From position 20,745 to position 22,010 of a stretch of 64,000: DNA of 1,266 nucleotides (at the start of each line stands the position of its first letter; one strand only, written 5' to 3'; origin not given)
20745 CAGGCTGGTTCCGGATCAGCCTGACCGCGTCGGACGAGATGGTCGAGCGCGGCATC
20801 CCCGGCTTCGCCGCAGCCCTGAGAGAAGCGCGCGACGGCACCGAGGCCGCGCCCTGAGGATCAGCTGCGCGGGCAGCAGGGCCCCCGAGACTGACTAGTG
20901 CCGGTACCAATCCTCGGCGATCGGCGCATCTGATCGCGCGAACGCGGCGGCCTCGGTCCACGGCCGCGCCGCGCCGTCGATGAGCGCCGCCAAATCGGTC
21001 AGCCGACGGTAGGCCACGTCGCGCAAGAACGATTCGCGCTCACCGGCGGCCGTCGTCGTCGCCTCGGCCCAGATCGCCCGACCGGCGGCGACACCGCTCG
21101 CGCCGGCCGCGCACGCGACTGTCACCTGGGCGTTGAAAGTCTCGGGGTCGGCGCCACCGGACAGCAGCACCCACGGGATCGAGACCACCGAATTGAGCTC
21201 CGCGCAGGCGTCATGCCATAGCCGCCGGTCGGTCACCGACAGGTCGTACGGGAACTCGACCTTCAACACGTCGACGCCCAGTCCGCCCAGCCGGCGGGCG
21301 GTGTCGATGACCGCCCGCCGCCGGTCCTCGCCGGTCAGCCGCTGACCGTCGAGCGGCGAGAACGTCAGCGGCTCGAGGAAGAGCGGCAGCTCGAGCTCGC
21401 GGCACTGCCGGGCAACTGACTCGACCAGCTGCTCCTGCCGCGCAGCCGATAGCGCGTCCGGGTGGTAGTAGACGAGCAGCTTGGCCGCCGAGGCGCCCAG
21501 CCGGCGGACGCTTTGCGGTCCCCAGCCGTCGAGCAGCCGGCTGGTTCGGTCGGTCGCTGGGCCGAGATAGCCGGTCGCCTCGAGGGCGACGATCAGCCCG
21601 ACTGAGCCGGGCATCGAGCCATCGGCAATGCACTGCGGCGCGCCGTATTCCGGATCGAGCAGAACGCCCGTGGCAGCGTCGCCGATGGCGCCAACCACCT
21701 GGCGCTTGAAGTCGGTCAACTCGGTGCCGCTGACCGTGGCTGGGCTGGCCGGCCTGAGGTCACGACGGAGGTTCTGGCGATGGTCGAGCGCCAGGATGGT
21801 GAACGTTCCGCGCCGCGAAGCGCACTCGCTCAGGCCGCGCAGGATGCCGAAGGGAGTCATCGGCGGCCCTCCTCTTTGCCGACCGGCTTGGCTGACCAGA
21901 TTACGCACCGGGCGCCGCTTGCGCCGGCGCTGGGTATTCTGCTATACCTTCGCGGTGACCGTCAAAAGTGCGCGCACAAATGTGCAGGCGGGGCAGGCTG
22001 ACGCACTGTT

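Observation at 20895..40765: Sugar-phosphate feeder pathway wrapped around the BMC genes; substrate unknown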

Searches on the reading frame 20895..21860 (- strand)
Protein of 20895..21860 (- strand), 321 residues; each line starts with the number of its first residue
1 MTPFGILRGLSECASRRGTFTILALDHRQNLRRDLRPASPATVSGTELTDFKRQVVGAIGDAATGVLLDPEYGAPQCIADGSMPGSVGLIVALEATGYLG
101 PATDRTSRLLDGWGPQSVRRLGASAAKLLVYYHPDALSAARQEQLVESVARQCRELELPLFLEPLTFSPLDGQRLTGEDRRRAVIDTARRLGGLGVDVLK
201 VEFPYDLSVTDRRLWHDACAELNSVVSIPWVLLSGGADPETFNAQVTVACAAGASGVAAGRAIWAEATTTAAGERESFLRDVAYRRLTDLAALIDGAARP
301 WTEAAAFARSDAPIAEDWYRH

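Call 8: search_protein_families(library=pfam, proteins=[window:20895-21860:-], max_evalue=0.01)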
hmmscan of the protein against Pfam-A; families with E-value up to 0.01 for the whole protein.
window:20895-21860:- (321 aa): 2 families
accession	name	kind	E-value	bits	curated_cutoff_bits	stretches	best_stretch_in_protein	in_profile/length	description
PF01791.15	DeoC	-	9.1e-28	97.9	23.8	1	21-265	2-228/229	DeoC/LacD family aldolase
PF09863.15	DUF2090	-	1.3e-06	28.1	27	1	17-268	34-278/310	Uncharacterized protein conserved in bacteria (DUF2090)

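Call 16: search_protein_families(library=ncbifam, proteins=[window:20895-21860:-], max_evalue=0.00001)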
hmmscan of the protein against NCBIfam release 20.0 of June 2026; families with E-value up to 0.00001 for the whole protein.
window:20895-21860:- (321 aa): 6 families
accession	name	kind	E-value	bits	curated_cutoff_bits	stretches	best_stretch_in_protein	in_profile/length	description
NF009498.0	PRK12858.1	subfamily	1.3e-73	247.9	184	1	6-308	8-330/342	tagatose 1,6-diphosphate aldolase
NF009065.0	PRK12399.1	subfamily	6.3e-32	110.9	458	1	11-303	12-324/326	tagatose 1,6-diphosphate aldolase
NF003180.0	PRK04161.1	subfamily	1.2e-30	106.7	519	1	13-304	15-326/330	tagatose 1,6-diphosphate aldolase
TIGR01232.1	lacD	equivalog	1.5e-24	86.8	432.2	1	11-303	11-323/325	tagatose-bisphosphate aldolase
NF005556.0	PRK07226.1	subfamily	6e-11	42.2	241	1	47-270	37-241/267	2-amino-3,7-dideoxy-D-threo-hept-6-ulosonate synthase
TIGR01949.1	ADH_synth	equivalog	1.1e-07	31.8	299.45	1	85-270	67-234/255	2-amino-3,7-dideoxy-D-threo-hept-6-ulosonate synthase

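Call 17: search_solved_structures(query=window:20895-21860:-, max_evalue=0.001, show_alignments=2)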
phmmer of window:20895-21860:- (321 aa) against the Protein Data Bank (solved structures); distinct sequences matched with E-value up to 0.001: 13.
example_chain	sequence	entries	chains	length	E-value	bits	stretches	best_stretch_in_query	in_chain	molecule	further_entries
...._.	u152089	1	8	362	2e-40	142.1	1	1-303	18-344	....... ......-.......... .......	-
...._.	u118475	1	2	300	1.2e-34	123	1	14-296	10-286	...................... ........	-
1to3_A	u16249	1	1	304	3.5e-33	118.3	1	15-296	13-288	Putative aldolase yihT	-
7ag7_A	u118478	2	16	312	4.5e-33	117.9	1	15-296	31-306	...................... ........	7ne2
5hjl_A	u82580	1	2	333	6.4e-29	104.3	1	11-303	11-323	Tagatose 1,6-diphosphate aldolase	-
3jrk_A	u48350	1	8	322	2.8e-28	102.2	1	14-303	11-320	Tagatose 1,6-diphosphate aldolase 2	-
3mhf_A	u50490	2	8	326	2.8e-28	102.1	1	14-303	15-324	Tagatose 1,6-diphosphate aldolase 2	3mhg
5f2l_A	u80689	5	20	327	2.8e-28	102.1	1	13-303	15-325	Tagatose 1,6-diphosphate aldolase 2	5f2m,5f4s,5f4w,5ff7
5f2g_A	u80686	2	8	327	7.4e-28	100.8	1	13-303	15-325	Tagatose 1,6-diphosphate aldolase 2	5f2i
3myo_A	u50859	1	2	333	1.3e-25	93.4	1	11-304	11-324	Tagatose 1,6-diphosphate aldolase 1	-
3iv3_A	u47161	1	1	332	1.4e-25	93.3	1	11-305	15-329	Tagatose 1,6-diphosphate aldolase 2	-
3myp_A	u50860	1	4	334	2.1e-24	89.4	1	10-303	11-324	Tagatose 1,6-diphosphate aldolase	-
3kao_A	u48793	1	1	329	2.4e-24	89.2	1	10-303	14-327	Tagatose 1,6-diphosphate aldolase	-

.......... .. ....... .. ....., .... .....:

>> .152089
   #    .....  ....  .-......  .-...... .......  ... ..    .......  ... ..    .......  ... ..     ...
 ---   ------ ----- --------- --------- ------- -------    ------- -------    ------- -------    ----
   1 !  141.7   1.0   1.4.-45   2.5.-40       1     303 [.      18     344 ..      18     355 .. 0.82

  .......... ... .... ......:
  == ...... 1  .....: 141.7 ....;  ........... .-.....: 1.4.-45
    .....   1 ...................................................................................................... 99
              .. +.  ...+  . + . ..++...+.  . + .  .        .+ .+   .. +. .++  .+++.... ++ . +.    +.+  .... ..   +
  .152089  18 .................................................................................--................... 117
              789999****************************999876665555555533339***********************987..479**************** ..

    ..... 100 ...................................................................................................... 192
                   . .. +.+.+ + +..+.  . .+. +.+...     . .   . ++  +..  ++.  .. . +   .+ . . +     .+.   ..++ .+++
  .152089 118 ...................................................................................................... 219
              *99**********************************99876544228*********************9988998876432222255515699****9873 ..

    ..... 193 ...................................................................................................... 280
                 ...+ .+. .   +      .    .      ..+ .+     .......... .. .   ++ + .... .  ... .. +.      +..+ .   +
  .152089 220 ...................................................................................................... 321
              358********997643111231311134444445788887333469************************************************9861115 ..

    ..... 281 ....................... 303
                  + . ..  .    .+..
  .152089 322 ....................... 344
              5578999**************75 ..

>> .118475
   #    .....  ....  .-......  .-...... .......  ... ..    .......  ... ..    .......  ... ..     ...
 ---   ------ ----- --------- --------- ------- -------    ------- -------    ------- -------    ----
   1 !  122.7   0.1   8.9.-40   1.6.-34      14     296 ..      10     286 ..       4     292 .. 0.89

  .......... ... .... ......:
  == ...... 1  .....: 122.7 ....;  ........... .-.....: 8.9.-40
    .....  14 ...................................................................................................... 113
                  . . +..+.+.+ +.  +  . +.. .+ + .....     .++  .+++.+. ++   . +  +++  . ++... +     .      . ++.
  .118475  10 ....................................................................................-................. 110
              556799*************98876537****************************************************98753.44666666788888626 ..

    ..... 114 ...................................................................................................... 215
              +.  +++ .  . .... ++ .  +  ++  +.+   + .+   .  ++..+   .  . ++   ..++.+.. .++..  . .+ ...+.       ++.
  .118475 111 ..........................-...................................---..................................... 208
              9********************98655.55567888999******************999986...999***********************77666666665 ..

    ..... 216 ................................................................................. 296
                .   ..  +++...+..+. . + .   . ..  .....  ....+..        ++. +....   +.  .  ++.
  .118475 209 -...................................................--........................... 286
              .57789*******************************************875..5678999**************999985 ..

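Call 36: find_homologous_proteins(query=window:20895-21860:-, max_evalue=1e-20)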
Query window:20895-21860:- (321 aa): 2634 proteins with E <= 1e-20 among 8000 candidates; the best 120 are listed.
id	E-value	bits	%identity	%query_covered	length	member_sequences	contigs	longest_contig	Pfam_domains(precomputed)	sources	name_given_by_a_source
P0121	2.3e-208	709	100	100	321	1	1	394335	PF09863.16,PF01791.16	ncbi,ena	-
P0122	2.8e-145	501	74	100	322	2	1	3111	PF09863.16,PF01791.16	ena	-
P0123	5.8e-131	454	66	98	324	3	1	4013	PF09863.16,PF01791.16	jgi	jgi:tagatose 1,6-diphosphate aldolase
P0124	1.4e-130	453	66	99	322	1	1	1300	PF09863.16,PF01791.16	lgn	-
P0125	2.3e-129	449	66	99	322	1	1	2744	PF09863.16,PF01791.16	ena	-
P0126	3.1e-129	449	66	99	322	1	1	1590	PF09863.16,PF01791.16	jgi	jgi:tagatose 1,6-diphosphate aldolase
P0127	4.8e-127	441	64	98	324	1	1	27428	PF09863.16,PF01791.16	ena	-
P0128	5.5e-127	441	66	99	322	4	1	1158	PF09863.16,PF01791.16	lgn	-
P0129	1.1e-126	440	65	100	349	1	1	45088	PF09863.16,PF01791.16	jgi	jgi:tagatose 1,6-diphosphate aldolase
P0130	1.1e-126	440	66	99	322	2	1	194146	PF09863.16,PF01791.16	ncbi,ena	-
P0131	1.4e-126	440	65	99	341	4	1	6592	PF01791.16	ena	-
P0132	2.1e-125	436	65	99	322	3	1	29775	PF09863.16,PF01791.16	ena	-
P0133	2.4e-125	436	64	100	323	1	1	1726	PF09863.16,PF01791.16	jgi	jgi:tagatose-1,6-bisphosphate aldolase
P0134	2.5e-125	436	63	100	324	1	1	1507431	PF01791.16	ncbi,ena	-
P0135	3.3e-125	435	63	99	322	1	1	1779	PF01791.16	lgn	-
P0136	4.1e-125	435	64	100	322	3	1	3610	PF01791.16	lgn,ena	-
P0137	6.4e-125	434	65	99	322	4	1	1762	PF09863.16,PF01791.16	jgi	jgi:tagatose-1,6-bisphosphate aldolase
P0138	9.9e-125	434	64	99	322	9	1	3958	PF09863.16,PF01791.16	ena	-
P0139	3.4e-124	432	66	96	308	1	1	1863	PF01791.16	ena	-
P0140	9.0e-124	431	65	98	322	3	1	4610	PF09863.16,PF01791.16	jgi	jgi:tagatose 1,6-diphosphate aldolase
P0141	7.8e-122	424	68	92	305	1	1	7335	PF09863.16,PF01791.16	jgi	jgi:tagatose-1,6-bisphosphate aldolase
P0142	1.1e-119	417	62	100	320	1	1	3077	PF01791.16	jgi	jgi:tagatose 1,6-diphosphate aldolase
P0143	1.3e-119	417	66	93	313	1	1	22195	PF09863.16,PF01791.16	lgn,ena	-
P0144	1.4e-119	417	61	99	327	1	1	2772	PF09863.16,PF01791.16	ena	-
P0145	2.1e-118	413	67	92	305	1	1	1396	PF09863.16,PF01791.16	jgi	jgi:tagatose-1,6-bisphosphate aldolase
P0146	4.2e-118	412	61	99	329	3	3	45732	PF09863.16,PF01791.16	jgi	jgi:tagatose 1,6-diphosphate aldolase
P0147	4.2e-118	412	66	93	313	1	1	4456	PF09863.16,PF01791.16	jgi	jgi:tagatose-1,6-bisphosphate aldolase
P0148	8.5e-118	411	62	99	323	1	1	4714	PF09863.16,PF01791.16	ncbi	-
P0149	1.2e-117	411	60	99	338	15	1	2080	PF09863.16,PF01791.16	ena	-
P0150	1.6e-117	410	61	99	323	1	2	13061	PF09863.16,PF01791.16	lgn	-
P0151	5.0e-117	409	61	99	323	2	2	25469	PF09863.16,PF01791.16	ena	-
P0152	8.7e-117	408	62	98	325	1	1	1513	PF09863.16,PF01791.16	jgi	jgi:tagatose 1,6-diphosphate aldolase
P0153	8.8e-117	408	59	99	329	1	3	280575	PF09863.16,PF01791.16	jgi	jgi:tagatose 1,6-diphosphate aldolase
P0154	9.0e-117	408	61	99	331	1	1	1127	PF09863.16,PF01791.16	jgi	jgi:tagatose 1,6-diphosphate aldolase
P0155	1.2e-116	407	61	99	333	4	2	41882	PF01791.16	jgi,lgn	jgi:tagatose-1,6-bisphosphate aldolase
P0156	1.5e-116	407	59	99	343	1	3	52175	PF09863.16,PF01791.16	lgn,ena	-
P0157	1.8e-116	407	62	98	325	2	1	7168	PF09863.16,PF01791.16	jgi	jgi:tagatose-1,6-bisphosphate aldolase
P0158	2.1e-116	407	61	99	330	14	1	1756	PF09863.16,PF01791.16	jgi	jgi:tagatose 1,6-diphosphate aldolase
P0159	2.5e-116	406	60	99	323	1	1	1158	PF09863.16,PF01791.16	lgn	-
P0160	3.2e-116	406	59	99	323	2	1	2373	PF09863.16,PF01791.16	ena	-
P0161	4.1e-116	406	60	99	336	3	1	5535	PF01791.16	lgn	-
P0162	4.2e-116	406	59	99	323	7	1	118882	PF09863.16,PF01791.16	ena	-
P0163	4.4e-116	405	59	99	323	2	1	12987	PF09863.16,PF01791.16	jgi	-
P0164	7.5e-116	405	60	99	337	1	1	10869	PF09863.16,PF01791.16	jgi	jgi:tagatose-1,6-bisphosphate aldolase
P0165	8.4e-116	405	59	99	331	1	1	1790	PF09863.16,PF01791.16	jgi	jgi:tagatose-1,6-bisphosphate aldolase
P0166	9.0e-116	404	61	98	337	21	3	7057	PF09863.16,PF01791.16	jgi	jgi:tagatose 1,6-diphosphate aldolase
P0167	1.1e-115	404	60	99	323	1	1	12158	PF09863.16,PF01791.16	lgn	-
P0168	1.3e-115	404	60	100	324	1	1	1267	PF09863.16,PF01791.16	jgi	jgi:tagatose-1,6-bisphosphate aldolase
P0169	1.8e-115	403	59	99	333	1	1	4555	PF09863.16,PF01791.16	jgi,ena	-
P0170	2.6e-115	403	60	98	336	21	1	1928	PF09863.16,PF01791.16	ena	-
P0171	2.9e-115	403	61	99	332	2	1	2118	PF09863.16,PF01791.16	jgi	jgi:tagatose 1,6-diphosphate aldolase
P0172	3.0e-115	403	60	99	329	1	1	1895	PF09863.16,PF01791.16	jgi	jgi:tagatose 1,6-diphosphate aldolase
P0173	4.1e-115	402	59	99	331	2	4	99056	PF09863.16,PF01791.16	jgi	jgi:tagatose 1,6-diphosphate aldolase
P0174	4.2e-115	402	60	99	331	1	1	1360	PF09863.16,PF01791.16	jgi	jgi:tagatose 1,6-diphosphate aldolase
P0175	4.4e-115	402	60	99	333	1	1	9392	PF09863.16,PF01791.16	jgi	jgi:tagatose-1,6-bisphosphate aldolase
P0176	4.6e-115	402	61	99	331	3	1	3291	PF09863.16,PF01791.16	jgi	-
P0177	5.2e-115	402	59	99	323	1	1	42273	PF09863.16,PF01791.16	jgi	jgi:tagatose-1,6-bisphosphate aldolase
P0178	7.5e-115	401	60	99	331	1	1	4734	PF09863.16,PF01791.16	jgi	jgi:tagatose 1,6-diphosphate aldolase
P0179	8.7e-115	401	59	99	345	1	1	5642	PF09863.16,PF01791.16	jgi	jgi:tagatose 1,6-diphosphate aldolase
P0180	8.8e-115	401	59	99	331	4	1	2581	PF09863.16,PF01791.16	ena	-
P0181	9.0e-115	401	60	99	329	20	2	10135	PF09863.16,PF01791.16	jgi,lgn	-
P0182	9.7e-115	401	60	99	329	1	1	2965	PF01791.16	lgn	-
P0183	1.1e-114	401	60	99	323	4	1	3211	PF09863.16,PF01791.16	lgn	-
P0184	1.1e-114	401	58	99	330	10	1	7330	PF09863.16,PF01791.16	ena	-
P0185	1.7e-114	400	60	99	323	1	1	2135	PF09863.16,PF01791.16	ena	-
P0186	1.7e-114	400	58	99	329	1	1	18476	PF09863.16,PF01791.16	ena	-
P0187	1.8e-114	400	60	99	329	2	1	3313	PF09863.16,PF01791.16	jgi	jgi:tagatose 1,6-diphosphate aldolase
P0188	1.9e-114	400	61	99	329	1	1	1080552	PF09863.16,PF01791.16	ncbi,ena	-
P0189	2.1e-114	400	60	99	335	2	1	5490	PF09863.16,PF01791.16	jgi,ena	-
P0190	2.3e-114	400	60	99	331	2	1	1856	PF09863.16,PF01791.16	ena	-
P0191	2.3e-114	400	57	99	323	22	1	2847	PF09863.16,PF01791.16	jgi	jgi:tagatose-1,6-bisphosphate aldolase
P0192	2.4e-114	400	61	99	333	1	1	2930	PF09863.16,PF01791.16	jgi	jgi:tagatose-1,6-bisphosphate aldolase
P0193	2.5e-114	400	60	98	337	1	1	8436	PF09863.16,PF01791.16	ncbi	-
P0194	2.8e-114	400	60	98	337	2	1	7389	PF09863.16,PF01791.16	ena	-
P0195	3.0e-114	399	61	98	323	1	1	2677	PF01791.16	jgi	jgi:tagatose-1,6-bisphosphate aldolase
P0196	3.5e-114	399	60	99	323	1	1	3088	PF09863.16,PF01791.16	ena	-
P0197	3.9e-114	399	59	98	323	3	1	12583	PF09863.16,PF01791.16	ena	-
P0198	3.9e-114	399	60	99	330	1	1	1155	PF01791.16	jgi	jgi:tagatose 1,6-diphosphate aldolase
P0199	4.3e-114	399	60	98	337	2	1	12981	PF09863.16,PF01791.16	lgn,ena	-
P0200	4.4e-114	399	59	98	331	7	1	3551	PF09863.16,PF01791.16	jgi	jgi:tagatose 1,6-diphosphate aldolase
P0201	5.4e-114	399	59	99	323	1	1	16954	PF09863.16,PF01791.16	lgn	-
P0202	5.7e-114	398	59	99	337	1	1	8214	PF09863.16,PF01791.16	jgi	jgi:tagatose-1,6-bisphosphate aldolase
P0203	5.9e-114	398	59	99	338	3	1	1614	PF09863.16,PF01791.16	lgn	-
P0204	6.0e-114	398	60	99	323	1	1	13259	PF09863.16,PF01791.16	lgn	-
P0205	6.3e-114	398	58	99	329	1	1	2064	PF09863.16,PF01791.16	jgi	jgi:tagatose 1,6-diphosphate aldolase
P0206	6.4e-114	398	58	99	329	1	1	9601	PF09863.16,PF01791.16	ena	-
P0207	8.5e-114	398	58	99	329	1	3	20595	PF09863.16,PF01791.16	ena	-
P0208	1.0e-113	398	58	99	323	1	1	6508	PF09863.16,PF01791.16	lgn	-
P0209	1.0e-113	398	59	99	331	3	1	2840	PF09863.16,PF01791.16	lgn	-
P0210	1.1e-113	398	61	99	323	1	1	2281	PF09863.16,PF01791.16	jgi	jgi:tagatose-1,6-bisphosphate aldolase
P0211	1.2e-113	397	58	99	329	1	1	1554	PF09863.16,PF01791.16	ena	-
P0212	1.2e-113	397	59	99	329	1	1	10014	PF09863.16,PF01791.16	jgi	jgi:tagatose-1,6-bisphosphate aldolase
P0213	1.2e-113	397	60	99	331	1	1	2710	PF09863.16,PF01791.16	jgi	jgi:tagatose 1,6-diphosphate aldolase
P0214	1.2e-113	397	59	99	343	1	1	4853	PF09863.16,PF01791.16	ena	-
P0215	1.4e-113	397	58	99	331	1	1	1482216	PF09863.16,PF01791.16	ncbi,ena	-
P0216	1.4e-113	397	60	99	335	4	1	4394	PF01791.16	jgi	jgi:tagatose 1,6-diphosphate aldolase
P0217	1.5e-113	397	58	99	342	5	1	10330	PF01791.16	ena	-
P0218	2.0e-113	397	60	98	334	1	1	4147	PF09863.16,PF01791.16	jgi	jgi:tagatose-1,6-bisphosphate aldolase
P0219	2.0e-113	397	59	98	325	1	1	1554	PF09863.16,PF01791.16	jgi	jgi:tagatose 1,6-diphosphate aldolase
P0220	2.1e-113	397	59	99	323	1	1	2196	PF09863.16,PF01791.16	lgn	-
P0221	2.1e-113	397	60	99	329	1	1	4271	PF09863.16,PF01791.16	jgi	jgi:tagatose 1,6-diphosphate aldolase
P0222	2.1e-113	397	58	99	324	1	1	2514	PF09863.16,PF01791.16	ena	-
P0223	2.2e-113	397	58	99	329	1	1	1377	PF09863.16,PF01791.16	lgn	-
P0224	2.3e-113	397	58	99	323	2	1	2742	PF09863.16,PF01791.16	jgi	jgi:tagatose-1,6-bisphosphate aldolase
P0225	2.6e-113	396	57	99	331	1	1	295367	PF09863.16,PF01791.16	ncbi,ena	-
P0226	2.6e-113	396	59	99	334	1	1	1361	PF09863.16,PF01791.16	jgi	jgi:tagatose 1,6-diphosphate aldolase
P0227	2.7e-113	396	57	99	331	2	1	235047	PF09863.16,PF01791.16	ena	-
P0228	2.8e-113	396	57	99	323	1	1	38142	PF09863.16,PF01791.16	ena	-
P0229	2.9e-113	396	58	99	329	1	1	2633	PF09863.16,PF01791.16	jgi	jgi:tagatose 1,6-diphosphate aldolase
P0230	3.0e-113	396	58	99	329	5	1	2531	PF09863.16,PF01791.16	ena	-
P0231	3.0e-113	396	59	99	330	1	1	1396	PF01791.16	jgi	jgi:tagatose-1,6-bisphosphate aldolase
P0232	3.6e-113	396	59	99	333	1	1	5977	PF09863.16,PF01791.16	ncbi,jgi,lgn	jgi:tagatose 1,6-diphosphate aldolase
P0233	3.8e-113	396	59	98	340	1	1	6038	PF09863.16,PF01791.16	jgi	jgi:tagatose-1,6-bisphosphate aldolase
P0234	3.8e-113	396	59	98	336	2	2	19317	PF09863.16,PF01791.16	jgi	jgi:tagatose 1,6-diphosphate aldolase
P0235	4.3e-113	396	58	99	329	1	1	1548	PF09863.16,PF01791.16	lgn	-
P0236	4.3e-113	396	59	99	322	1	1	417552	PF09863.16,PF01791.16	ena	-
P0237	4.3e-113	396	59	99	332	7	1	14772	PF09863.16,PF01791.16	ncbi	-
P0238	4.7e-113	396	58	99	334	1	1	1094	PF09863.16,PF01791.16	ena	-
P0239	4.7e-113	395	58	99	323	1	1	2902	PF01791.16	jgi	jgi:tagatose-1,6-bisphosphate aldolase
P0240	4.8e-113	395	58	99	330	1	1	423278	PF09863.16,PF01791.16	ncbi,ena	-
